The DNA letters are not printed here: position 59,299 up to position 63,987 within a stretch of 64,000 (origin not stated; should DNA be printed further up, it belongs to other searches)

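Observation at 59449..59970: Rhs toxin carries a 173-aa glycine-zipper, Lys-rich C-terminal domain, probably a membrane-targeting effector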

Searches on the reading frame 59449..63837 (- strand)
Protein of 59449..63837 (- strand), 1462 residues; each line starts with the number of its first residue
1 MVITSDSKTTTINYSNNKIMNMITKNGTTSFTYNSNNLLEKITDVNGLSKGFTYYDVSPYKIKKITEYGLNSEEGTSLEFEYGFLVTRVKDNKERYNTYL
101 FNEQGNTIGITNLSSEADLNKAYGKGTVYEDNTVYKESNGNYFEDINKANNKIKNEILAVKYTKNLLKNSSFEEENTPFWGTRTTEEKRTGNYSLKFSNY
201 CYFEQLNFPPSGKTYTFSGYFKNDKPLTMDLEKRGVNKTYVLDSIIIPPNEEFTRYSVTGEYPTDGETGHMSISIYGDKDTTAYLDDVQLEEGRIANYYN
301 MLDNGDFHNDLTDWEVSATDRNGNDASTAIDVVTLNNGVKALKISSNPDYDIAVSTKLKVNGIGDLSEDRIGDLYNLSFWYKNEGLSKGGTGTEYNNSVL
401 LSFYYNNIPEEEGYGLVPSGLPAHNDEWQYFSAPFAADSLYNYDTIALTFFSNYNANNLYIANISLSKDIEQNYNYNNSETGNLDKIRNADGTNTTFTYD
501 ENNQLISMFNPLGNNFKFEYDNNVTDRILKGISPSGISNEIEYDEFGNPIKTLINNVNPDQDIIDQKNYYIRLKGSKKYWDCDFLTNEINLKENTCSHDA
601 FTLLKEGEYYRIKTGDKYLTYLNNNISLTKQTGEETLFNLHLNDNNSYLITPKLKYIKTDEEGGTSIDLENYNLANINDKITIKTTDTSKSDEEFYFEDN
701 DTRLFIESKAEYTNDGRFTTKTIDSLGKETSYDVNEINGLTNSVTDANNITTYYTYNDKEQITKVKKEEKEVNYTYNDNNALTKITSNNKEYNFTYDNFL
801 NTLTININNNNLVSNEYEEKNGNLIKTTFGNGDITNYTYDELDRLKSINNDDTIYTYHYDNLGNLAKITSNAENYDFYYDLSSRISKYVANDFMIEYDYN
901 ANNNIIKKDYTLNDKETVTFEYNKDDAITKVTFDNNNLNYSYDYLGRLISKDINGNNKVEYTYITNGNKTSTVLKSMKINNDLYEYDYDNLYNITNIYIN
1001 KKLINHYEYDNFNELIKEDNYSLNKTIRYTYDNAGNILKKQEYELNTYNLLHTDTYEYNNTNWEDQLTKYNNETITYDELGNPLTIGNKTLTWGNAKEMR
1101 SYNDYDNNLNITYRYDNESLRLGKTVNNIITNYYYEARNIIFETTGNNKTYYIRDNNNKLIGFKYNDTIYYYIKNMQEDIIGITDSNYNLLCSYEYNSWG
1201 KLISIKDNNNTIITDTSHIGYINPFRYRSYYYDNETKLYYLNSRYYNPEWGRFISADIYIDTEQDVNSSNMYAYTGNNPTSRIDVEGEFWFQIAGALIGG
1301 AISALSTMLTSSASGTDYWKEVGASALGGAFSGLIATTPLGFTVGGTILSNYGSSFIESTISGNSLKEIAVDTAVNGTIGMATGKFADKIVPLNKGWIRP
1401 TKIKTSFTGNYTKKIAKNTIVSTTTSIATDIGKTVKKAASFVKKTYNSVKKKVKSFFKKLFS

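Call 5: search_protein_families(library=pfam, proteins=[window:59449-63837:-], max_evalue=1)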
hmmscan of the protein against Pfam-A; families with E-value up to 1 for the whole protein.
window:59449-63837:- (1462 aa): 1 family
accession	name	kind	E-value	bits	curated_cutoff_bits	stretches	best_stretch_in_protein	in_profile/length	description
PF05593.20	RHS_repeat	-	1.2e-19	70.6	22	5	821-849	4-32/38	RHS Repeat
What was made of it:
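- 59449..64000 (-): Rhs/YD-repeat protein, 5' end cut by the window (at least 1516 codons here; full-length relatives are about 2050 aa). RHS_repeat E 1.2e-19 (call 5).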

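Call 7: search_protein_families(library=ncbifam, proteins=[window:59449-63837:-], max_evalue=1)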
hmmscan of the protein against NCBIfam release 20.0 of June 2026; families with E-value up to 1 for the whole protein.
window:59449-63837:- (1462 aa): 4 families
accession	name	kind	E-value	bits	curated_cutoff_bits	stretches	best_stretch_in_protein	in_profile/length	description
TIGR01643.1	YD_repeat_2x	repeat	5.2e-23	80.6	15.8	3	482-519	5-42/42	YD repeat-containing protein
NF041261.1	RHS_core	equivalog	2.1e-18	65.6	2000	4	709-1040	430-761/1261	RHS element core protein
TIGR03696.1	Rhs_assc_core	domain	2.9e-16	59.7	32.5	1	1196-1287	1-75/76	RHS repeat-associated core domain-containing protein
NF048003.1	GTA_spike_fiber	domain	1.9e-06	28.5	36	1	200-296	55-167/182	phage head spike fiber domain-containing protein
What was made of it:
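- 59449..64000 (-): YD_repeat_2x E 5.2e-23 (call 7).
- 59971..60252 (-): Rhs-associated core (aspartyl autoprotease plug): GRFISAD ... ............, with the Arg and two Asp in place. TIGR03696 E 2.9e-16, residues 1196-1287 (call 7).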
